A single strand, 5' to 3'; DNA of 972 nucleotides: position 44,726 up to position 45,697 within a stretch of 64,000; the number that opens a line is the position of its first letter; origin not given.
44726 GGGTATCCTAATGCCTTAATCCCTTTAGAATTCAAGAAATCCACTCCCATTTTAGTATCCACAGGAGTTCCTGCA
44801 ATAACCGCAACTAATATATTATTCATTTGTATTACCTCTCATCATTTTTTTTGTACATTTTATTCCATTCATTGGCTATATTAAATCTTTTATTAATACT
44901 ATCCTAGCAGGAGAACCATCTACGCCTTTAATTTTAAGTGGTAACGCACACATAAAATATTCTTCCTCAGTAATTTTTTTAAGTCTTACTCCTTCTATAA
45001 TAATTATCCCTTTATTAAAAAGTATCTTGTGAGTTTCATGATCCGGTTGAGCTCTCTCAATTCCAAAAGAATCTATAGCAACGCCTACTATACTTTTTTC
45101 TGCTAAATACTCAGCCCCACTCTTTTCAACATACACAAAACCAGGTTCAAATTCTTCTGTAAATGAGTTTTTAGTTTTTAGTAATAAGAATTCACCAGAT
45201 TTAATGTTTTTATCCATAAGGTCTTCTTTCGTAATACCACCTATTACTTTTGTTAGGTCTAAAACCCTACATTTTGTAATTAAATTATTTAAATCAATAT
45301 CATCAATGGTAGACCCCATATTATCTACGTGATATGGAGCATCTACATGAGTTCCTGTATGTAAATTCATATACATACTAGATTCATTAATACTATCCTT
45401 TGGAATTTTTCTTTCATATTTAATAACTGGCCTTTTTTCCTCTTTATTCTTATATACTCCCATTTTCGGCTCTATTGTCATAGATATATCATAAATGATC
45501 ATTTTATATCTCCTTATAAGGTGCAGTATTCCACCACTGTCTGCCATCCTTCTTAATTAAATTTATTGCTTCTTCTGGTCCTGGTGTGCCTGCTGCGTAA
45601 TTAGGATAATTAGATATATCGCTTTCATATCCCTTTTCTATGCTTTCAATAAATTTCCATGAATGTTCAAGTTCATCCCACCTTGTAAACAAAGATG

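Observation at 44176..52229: Glycyl-radical-enzyme locus co-organised with an Fsa-type aldolase, G6PD, a cyclase-family hydrolase and a racemase-like protein, under a DeoR regulator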

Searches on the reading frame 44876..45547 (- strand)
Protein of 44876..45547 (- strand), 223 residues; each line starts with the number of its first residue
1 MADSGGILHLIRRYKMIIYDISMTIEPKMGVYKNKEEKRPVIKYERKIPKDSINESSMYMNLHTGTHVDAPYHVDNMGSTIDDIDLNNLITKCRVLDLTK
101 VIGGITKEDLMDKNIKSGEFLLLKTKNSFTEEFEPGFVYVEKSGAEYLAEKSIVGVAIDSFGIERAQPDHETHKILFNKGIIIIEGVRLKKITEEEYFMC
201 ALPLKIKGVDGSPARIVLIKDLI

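Call 3: search_protein_families(library=pfam, proteins=[window:44876-45547:-])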
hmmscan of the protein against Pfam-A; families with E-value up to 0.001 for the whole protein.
window:44876-45547:- (223 aa): 1 family
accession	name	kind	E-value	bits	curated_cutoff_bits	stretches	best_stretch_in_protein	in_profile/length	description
PF04199.19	Cyclase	-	1.7e-23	83.9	23.1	1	19-164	1-141/142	Putative cyclase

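Call 4: search_protein_families(library=ncbifam, proteins=[window:44876-45547:-])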
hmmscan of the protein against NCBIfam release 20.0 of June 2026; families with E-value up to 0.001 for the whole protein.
window:44876-45547:- (223 aa): 1 family
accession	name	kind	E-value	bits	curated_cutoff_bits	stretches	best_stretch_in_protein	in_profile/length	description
TIGR03035.1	trp_arylform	equivalog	1.3e-35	123.3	223.05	1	18-218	2-203/206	arylformamidase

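Call 32: find_homologous_proteins(query=window:44876-45508:-, max_evalue=1e-20)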
Query window:44876-45508:- (210 aa): 1656 proteins with E <= 1e-20 among 1876 candidates; the best 120 are listed.
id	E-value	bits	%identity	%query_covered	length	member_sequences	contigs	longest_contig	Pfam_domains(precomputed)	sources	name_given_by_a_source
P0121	1.4e-131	454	100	99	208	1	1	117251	PF04199.20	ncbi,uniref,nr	ncbi:cyclase family protein [Clostridium algoriphilum]|uniref:cyclase family protein n=1 Tax=Clostri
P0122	4.0e-122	423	91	99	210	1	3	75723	PF04199.20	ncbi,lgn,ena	-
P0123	3.7e-118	410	92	96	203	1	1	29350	PF04199.20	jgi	-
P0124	7.0e-118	409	89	99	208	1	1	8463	PF04199.20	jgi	-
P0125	9.5e-118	409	91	96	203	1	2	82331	PF04199.20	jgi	-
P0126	3.1e-117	407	89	99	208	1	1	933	PF04199.20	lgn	-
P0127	3.6e-117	407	90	96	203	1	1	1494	PF04199.20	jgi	-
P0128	4.3e-116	403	87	99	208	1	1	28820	PF04199.20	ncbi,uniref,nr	ncbi:cyclase family protein [Clostridium psychrophilum]|uniref:cyclase family protein n=1 Tax=Clostr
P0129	3.1e-115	401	86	99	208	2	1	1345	PF04199.20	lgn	-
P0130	7.1e-115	399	87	99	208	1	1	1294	PF04199.20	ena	-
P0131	7.3e-115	399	87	99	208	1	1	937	PF04199.20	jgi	jgi:arylformamidase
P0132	1.2e-114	399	86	99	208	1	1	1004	PF04199.20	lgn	-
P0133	2.3e-114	398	87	99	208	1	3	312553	PF04199.20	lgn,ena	-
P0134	3.2e-114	397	87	99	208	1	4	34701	PF04199.20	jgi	-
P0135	4.0e-114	397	86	99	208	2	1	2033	PF04199.20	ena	-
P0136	1.1e-112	392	86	99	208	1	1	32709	PF04199.20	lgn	-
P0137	1.5e-112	392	86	99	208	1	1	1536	PF04199.20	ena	-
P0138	1.8e-112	392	85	99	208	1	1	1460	PF04199.20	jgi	-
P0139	3.8e-112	391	85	99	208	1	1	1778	PF04199.20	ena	-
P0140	5.0e-112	390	84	99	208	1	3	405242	PF04199.20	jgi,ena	-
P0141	8.2e-112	389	83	99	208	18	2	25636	PF04199.20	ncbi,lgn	-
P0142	9.2e-112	389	84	99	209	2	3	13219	PF04199.20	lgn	-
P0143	1.1e-111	389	85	99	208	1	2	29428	PF04199.20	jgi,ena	-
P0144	1.5e-111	389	85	99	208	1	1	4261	PF04199.20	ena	-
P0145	1.7e-111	388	84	99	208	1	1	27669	PF04199.20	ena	-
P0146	1.9e-111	388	84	99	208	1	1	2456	PF04199.20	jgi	jgi:arylformamidase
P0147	2.9e-111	388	84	99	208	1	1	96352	PF04199.20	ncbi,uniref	ncbi:cyclase family protein [Clostridium sp.]|uniref:cyclase family protein n=1 Tax=Clostridium sp. 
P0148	3.7e-111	387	83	99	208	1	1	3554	PF04199.20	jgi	jgi:arylformamidase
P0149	6.8e-111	386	84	99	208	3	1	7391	PF04199.20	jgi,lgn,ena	-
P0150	7.3e-111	386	85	98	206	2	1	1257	PF04199.20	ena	-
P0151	1.6e-110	385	86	99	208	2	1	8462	PF04199.20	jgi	jgi:arylformamidase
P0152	2.6e-110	384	83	99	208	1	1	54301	PF04199.20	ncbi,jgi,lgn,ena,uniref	ncbi:MAG TPA: cyclase family protein [Clostridium sp.]|uniref:cyclase family protein n=1 Tax=Clostri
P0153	2.8e-110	384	83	99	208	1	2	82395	PF04199.20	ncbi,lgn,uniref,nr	ncbi:cyclase family protein [Clostridium bowmanii]|uniref:cyclase family protein n=1 Tax=Clostridium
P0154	3.0e-110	384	84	99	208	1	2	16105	PF04199.20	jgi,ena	-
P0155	3.0e-110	384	82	99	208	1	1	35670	PF04199.20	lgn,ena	-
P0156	4.3e-110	384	84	99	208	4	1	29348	PF04199.20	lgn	-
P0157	5.1e-110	384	83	99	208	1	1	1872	PF04199.20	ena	-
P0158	6.8e-110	383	84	99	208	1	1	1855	PF04199.20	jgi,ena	-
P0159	7.2e-110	383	81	99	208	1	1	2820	PF04199.20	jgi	-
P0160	9.0e-110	383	84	99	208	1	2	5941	PF04199.20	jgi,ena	-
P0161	9.4e-110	383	84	99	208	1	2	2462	PF04199.20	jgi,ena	-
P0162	1.1e-109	382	84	99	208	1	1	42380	PF04199.20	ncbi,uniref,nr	ncbi:cyclase family protein [Clostridium lacusfryxellense]|uniref:cyclase family protein n=1 Tax=Clo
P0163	1.2e-109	382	84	99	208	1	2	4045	PF04199.20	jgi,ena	-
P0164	1.9e-109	382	83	99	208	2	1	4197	PF04199.20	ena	-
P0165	2.6e-109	381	83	99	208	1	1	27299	PF04199.20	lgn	-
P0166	4.9e-109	380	84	99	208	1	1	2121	PF04199.20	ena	-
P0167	5.1e-109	380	83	99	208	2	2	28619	PF04199.20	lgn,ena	-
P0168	5.5e-109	380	84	99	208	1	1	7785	PF04199.20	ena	-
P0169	5.8e-109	380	85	99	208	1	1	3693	PF04199.20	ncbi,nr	ncbi:MAG: cyclase family protein [Clostridiaceae bacterium]|nr:cyclase family protein [Clostridiacea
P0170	6.0e-109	380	83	99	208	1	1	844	PF04199.20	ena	-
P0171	1.1e-108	379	82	99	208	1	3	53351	PF04199.20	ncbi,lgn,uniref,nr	ncbi:cyclase family protein [Clostridium sp.]|uniref:cyclase family protein n=1 Tax=Clostridium sp. 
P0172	1.6e-108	379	84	99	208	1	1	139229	PF04199.20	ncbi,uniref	ncbi:cyclase family protein [Clostridium sp.]|uniref:cyclase family protein n=1 Tax=Clostridium sp. 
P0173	2.9e-108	378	83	99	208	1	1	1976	PF04199.20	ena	-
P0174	3.0e-108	378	84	99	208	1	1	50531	PF04199.20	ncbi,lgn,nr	ncbi:MAG: cyclase family protein [Clostridiaceae bacterium]|nr:cyclase family protein [Clostridiacea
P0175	4.1e-108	377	82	99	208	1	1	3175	PF04199.20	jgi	jgi:arylformamidase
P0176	4.4e-108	377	83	99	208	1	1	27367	PF04199.20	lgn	-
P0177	5.6e-108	377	82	99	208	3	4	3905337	PF04199.20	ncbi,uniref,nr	ncbi:cyclase family protein [Clostridium sp. CF011]|uniref:cyclase family protein n=1 Tax=unclassifi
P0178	7.4e-108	377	83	99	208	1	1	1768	PF04199.20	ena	-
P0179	1.6e-107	375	83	99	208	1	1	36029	PF04199.20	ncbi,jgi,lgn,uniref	ncbi:cyclase family protein [Clostridium sp.]|jgi:arylformamidase|uniref:cyclase family protein n=1 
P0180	1.6e-107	375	83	99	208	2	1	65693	PF04199.20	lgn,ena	-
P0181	2.6e-107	375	82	99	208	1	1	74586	PF04199.20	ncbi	ncbi:cyclase family protein [Clostridium sp.]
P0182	4.1e-107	374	81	99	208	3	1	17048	PF04199.20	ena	-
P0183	4.2e-107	374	82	99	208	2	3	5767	PF04199.20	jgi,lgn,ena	-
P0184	7.0e-107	373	78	99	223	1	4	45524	PF04199.20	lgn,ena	-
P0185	1.1e-106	373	79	99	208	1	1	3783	PF04199.20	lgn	-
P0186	1.3e-106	372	81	98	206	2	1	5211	PF04199.20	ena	-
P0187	1.4e-106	372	81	99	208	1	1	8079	PF04199.20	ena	-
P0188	1.8e-106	372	82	99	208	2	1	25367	PF04199.20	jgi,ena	jgi:arylformamidase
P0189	2.3e-106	372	81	99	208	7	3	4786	PF04199.20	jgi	jgi:arylformamidase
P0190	2.7e-106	371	80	99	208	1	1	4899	PF04199.20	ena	-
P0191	3.2e-106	371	80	99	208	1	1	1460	PF04199.20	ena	-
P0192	4.1e-106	371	83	99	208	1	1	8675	PF04199.20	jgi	-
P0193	5.5e-106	370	80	99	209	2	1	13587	PF04199.20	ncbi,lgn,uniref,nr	ncbi:cyclase family protein [Clostridium sp.]|uniref:cyclase family protein n=1 Tax=Clostridium sp. 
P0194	1.3e-105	369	81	99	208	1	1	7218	PF04199.20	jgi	-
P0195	2.3e-105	368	81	99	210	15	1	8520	PF04199.20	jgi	-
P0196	7.7e-105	367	81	99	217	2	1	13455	PF04199.20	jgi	-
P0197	2.2e-104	365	81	99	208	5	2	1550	PF04199.20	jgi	-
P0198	5.2e-104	364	85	93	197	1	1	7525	PF04199.20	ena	-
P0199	5.3e-104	364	81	99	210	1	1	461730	PF04199.20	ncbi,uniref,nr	ncbi:cyclase family protein [Clostridium estertheticum]|uniref:cyclase family protein n=1 Tax=Clostr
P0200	6.5e-104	364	79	100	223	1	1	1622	PF04199.20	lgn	-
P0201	6.7e-104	364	79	99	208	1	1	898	PF04199.20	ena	-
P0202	1.4e-103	362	80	99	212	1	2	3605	PF04199.20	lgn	-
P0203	1.6e-103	362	79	99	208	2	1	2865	PF04199.20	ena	-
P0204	7.3e-103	360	80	99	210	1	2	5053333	PF04199.20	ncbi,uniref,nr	ncbi:cyclase family protein [Clostridium estertheticum]|uniref:cyclase family protein n=1 Tax=Clostr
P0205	9.7e-103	360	80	99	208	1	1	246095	PF04199.20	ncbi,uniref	ncbi:MAG: cyclase family protein [Clostridium sp.]|uniref:cyclase family protein n=1 Tax=Clostridium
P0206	1.9e-102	359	79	99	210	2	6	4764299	PF04199.20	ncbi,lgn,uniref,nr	ncbi:cyclase family protein [Clostridium estertheticum]|uniref:Kynurenine formamidase n=1 Tax=Clostr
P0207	2.2e-102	359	79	99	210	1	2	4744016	PF04199.20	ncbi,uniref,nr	ncbi:cyclase family protein [Clostridium estertheticum]|uniref:cyclase family protein n=1 Tax=Clostr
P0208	6.1e-102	357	79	99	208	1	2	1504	PF04199.20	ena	-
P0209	2.4e-101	355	82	93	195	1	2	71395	PF04199.20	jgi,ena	-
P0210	5.7e-98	344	92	80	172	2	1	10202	PF04199.20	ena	-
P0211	3.0e-94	332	73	99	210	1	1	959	PF04199.20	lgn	-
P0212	9.9e-92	324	69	99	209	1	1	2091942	PF04199.20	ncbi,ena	-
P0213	4.7e-90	318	68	99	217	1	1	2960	PF04199.20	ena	-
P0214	2.5e-87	310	82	83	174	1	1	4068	PF04199.20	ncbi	ncbi:MAG: cyclase family protein, partial [Clostridium sp.]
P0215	2.6e-83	296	65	99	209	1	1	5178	PF04199.20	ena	-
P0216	4.1e-82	292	64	97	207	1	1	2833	PF04199.20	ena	-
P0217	4.3e-82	292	64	97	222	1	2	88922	PF04199.20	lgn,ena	-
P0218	9.8e-82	291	65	99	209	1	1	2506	PF04199.20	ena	-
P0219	3.3e-81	290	62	98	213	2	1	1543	PF04199.20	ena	-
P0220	1.2e-80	288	64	97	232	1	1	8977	PF04199.20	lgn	-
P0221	2.5e-79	283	63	99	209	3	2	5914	PF04199.20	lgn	-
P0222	2.6e-79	283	64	99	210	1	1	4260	PF04199.20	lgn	-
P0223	4.1e-79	283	63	99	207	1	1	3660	PF04199.20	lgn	-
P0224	8.8e-79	282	63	98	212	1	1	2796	PF04199.20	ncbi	-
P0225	1.2e-78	281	77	78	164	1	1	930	PF04199.20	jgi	jgi:arylformamidase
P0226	1.6e-78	281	62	98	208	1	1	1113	PF04199.20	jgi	jgi:arylformamidase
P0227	2.0e-78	280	61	99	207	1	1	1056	PF04199.20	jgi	jgi:arylformamidase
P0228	7.4e-78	279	62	98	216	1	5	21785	PF04199.20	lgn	-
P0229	2.6e-77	277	62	97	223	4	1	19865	PF04199.20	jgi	-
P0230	2.7e-77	277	60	98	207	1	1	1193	PF04199.20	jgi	-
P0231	7.9e-77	275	62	98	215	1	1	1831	PF04199.20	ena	-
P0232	1.3e-76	274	61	98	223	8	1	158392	PF04199.20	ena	-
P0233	4.9e-76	273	60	98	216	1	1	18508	PF04199.20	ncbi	-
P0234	5.4e-76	272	61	98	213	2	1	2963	PF04199.20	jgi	-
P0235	2.5e-75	270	60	98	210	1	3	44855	PF04199.20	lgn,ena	-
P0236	3.3e-75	270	60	99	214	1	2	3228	PF04199.20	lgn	-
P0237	6.3e-75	269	58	98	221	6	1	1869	PF04199.20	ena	-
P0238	7.9e-75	269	61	99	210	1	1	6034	PF04199.20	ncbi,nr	ncbi:MAG: cyclase family protein [Tissierellia bacterium]|nr:cyclase family protein [Tissierellia ba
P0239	9.5e-75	268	62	99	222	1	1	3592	PF04199.20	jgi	jgi:arylformamidase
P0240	1.5e-74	268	61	98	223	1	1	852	PF04199.20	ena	-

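Call 33: find_encoding_contigs(protein=P0206, flank=8000, max_places=2)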
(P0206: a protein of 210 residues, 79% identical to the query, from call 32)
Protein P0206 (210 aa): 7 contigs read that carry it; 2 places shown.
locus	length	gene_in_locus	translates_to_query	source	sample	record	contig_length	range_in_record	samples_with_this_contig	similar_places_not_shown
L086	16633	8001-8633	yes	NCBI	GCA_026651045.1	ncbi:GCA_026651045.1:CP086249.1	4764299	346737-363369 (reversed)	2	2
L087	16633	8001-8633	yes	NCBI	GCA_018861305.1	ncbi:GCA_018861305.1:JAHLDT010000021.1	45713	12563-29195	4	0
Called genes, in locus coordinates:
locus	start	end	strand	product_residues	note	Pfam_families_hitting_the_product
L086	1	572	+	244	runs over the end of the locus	PF00682:HMGL-like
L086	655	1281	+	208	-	PF09582:AnfO_nitrog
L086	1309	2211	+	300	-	PF07661:MORN_2 (faint)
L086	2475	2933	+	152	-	-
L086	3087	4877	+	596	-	PF03717:PBP_dimer, PF00905:Transpeptidase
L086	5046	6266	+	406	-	-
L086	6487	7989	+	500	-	PF00479:G6PD_N, PF02781:G6PD_C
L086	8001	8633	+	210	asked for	PF04199:Cyclase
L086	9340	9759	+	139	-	PF04246:RseC_MucC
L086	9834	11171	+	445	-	PF13375:RnfC_N, PF01512:Complex1_51K, PF10531:SLBB, PF13746:Fer4_18 (faint), PF13183:Fer4_8 (weak), PF13237:Fer4_10 (weak), PF12838:Fer4_7, PF13187:Fer4_9 (weak), +1 more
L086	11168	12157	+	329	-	PF03116:NQR2_RnfD_RnfE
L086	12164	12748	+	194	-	PF04205:FMN_bind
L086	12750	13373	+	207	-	PF02508:Rnf-Nqr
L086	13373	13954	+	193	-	PF02508:Rnf-Nqr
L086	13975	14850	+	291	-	PF04060:FeS, PF12837:Fer4_6 (faint), PF13237:Fer4_10 (faint), PF12838:Fer4_7 (weak), PF13187:Fer4_9 (weak), PF14697:Fer4_21 (weak), PF25160:LdpA_Fe-S-bd (weak), PF00037:Fer4 (weak), +1 more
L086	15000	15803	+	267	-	PF02540:NAD_synthase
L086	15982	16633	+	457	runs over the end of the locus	PF02900:LigB, PF01871:AMMECR1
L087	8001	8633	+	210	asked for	PF04199:Cyclase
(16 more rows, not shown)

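Call 34: find_encoding_contigs(protein=P0212, flank=8000, max_places=2)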
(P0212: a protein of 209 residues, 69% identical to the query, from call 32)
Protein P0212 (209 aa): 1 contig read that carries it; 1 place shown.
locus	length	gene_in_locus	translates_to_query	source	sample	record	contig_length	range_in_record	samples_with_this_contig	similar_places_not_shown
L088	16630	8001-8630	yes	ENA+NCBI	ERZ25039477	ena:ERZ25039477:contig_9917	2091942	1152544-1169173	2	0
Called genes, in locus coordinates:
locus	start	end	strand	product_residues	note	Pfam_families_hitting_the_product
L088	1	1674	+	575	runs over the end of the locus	PF00990:GGDEF, PF00563:EAL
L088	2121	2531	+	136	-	-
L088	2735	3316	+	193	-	PF01965:DJ-1_PfpI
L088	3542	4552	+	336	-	PF00248:Aldo_ket_red, PF13183:Fer4_8 (weak), PF13187:Fer4_9 (weak), PF13534:Fer4_17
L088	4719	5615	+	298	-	PF03446:NAD_binding_2, PF00393:6PGD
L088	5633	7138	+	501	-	PF00479:G6PD_N, PF02781:G6PD_C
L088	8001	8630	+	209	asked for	PF04199:Cyclase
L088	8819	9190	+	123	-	-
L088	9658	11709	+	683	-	PF02518:HATPase_c, PF00204:DNA_gyraseB, PF01751:Toprim, PF00986:DNA_gyraseB_C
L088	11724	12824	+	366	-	PF00521:DNA_topoisoIV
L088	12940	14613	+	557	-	PF00521:DNA_topoisoIV, PF03989:DNA_gyraseA_C (faint)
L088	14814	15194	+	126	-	PF01965:DJ-1_PfpI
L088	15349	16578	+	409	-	PF00675:Peptidase_M16, PF05193:Peptidase_M16_C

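Call 35: find_encoding_contigs(protein=P0232, flank=8000, max_places=2)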
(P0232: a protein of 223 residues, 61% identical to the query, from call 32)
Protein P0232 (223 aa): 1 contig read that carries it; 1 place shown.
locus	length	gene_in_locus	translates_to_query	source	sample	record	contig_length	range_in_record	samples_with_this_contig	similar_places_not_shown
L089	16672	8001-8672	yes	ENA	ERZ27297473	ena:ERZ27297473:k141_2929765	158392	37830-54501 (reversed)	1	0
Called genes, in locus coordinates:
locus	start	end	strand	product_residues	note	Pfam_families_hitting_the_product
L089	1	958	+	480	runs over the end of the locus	PF07995:GSDH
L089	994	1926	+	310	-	PF12450:vWF_A, PF00092:VWA, PF13519:VWA_2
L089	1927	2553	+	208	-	PF12034:YfbK_C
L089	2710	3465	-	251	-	PF00376:MerR, PF13411:MerR_1, PF09278:MerR-DNA-bind (weak), PF07739:TipAS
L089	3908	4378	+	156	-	PF01047:MarR (faint), PF12802:MarR_2 (weak)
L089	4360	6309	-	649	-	PF00270:DEAD, PF04851:ResIII (weak), PF00271:Helicase_C, PF16124:RecQ_Zn_bind, PF09382:RQC, PF00570:HRDC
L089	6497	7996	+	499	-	PF00479:G6PD_N, PF02781:G6PD_C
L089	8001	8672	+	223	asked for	PF04199:Cyclase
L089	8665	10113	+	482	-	PF03446:NAD_binding_2, PF00393:6PGD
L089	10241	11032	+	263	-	PF18761:Heliorhodopsin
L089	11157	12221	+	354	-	PF14697:Fer4_21 (weak), PF12837:Fer4_6 (faint), PF13183:Fer4_8 (faint), PF13237:Fer4_10, PF13484:Fer4_16 (faint), PF00037:Fer4 (faint), PF12838:Fer4_7 (weak), PF13187:Fer4_9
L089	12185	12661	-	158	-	-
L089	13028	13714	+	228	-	PF16264:SatD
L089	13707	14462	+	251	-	PF11750:DUF3307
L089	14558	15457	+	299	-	PF06983:3-dmu-9_3-mt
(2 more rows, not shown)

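Call 39: find_related_loci(query=A1, collection=metagenome_contigs, flank=6000)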
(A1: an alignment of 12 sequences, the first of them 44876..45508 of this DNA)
Query A1 (210 aa) in metagenome_contigs; peptide patterns used: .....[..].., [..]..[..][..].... (x = any residue, [..] = any of these).
600 stretches matched a pattern (row limit reached: there are more); 537 encode a relative of the query (tblastn E <= 1e-3); the best 80 are kept; 80 distinct loci.
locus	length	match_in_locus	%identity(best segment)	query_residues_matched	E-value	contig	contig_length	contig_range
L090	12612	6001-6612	54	3-208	2e-73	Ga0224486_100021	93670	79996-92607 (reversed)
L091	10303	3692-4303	57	3-207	3e-71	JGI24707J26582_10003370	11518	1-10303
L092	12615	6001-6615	53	4-208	5e-71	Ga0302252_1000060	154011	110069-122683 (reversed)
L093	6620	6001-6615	52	3-207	1e-70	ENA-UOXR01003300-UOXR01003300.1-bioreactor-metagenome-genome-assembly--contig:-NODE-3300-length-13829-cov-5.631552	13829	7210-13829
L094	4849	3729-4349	54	2-208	2e-70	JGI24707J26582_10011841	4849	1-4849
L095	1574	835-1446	50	3-206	3e-69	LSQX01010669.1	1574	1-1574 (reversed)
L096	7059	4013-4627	49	2-206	3e-65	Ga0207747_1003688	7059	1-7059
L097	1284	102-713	50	3-206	8e-69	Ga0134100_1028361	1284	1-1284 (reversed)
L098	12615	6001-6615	52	5-210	8e-65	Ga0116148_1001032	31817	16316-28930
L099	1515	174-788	47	3-207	2e-66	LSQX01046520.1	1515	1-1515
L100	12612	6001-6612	50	3-209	4e-63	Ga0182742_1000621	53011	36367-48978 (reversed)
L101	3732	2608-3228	49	1-207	3e-62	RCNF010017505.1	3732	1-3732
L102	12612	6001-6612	48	3-209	7e-62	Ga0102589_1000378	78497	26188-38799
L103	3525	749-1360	48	3-209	3e-61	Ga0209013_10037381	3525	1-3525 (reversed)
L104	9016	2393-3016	52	2-208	2e-61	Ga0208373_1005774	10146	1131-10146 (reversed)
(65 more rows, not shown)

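Call 60: search_solved_structures(query=window:44876-45502:-, max_evalue=0.001)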
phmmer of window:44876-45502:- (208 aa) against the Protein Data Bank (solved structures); distinct sequences matched with E-value up to 0.001: 10.
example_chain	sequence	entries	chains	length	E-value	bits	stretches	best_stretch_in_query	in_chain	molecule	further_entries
8hmo_A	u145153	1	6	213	5.7e-59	202.1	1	2-205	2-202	Metal-dependent hydrolase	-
1r61_A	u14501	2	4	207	2.4e-58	200.1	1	1-204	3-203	metal-dependent hydrolase | Hydrolase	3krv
4cz1_A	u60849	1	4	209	1.6e-23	86.4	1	34-203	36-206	KYNURENINE FORMAMIDASE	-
4co9_A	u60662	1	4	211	1.7e-23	86.3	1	34-203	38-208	KYNURENINE FORMAMIDASE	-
4cob_A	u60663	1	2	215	5.8e-15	58.5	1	37-203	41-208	KYNURENINE FORMAMIDASE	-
4cog_A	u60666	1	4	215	1.1e-13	54.3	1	3-203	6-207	KYNURENINE FORMAMIDASE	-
8f9x_A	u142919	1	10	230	1.2e-06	31.3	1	38-81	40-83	Cyclase family protein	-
2b0a_A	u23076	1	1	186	4.6e-06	29.4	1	145-204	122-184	Hypothetical protein MJ0783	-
4j0n_A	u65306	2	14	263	3.8e-05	26.4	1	42-202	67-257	Isatin hydrolase B | Putative uncharacterized protein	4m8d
5nmp_A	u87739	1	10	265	0.00063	22.4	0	46-84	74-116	Isatin hydrolase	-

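Call 69: find_encoding_contigs(protein=P0121, flank=10000, max_places=1)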
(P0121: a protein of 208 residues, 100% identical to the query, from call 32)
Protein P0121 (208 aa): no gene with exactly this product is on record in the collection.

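Call 71: search_protein_families(library=pfam, proteins=[L086:5046-6266:+, L088:4719-5615:+], max_evalue=0.00001)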
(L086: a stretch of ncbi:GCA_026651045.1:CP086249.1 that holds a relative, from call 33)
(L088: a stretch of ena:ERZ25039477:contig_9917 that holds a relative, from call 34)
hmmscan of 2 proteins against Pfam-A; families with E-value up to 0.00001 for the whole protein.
L086:5046-6266:+ (406 aa): 0 families

L088:4719-5615:+ (298 aa): 2 families
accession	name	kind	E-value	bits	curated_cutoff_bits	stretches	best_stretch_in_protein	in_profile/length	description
PF03446.21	NAD_binding_2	-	6.5e-39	134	21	1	2-154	1-154/161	NAD binding domain of 6-phosphogluconate dehydrogenase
PF00393.24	6PGD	-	5.9e-24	85.4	27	1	168-276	2-117/290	6-phosphogluconate dehydrogenase, C-terminal domain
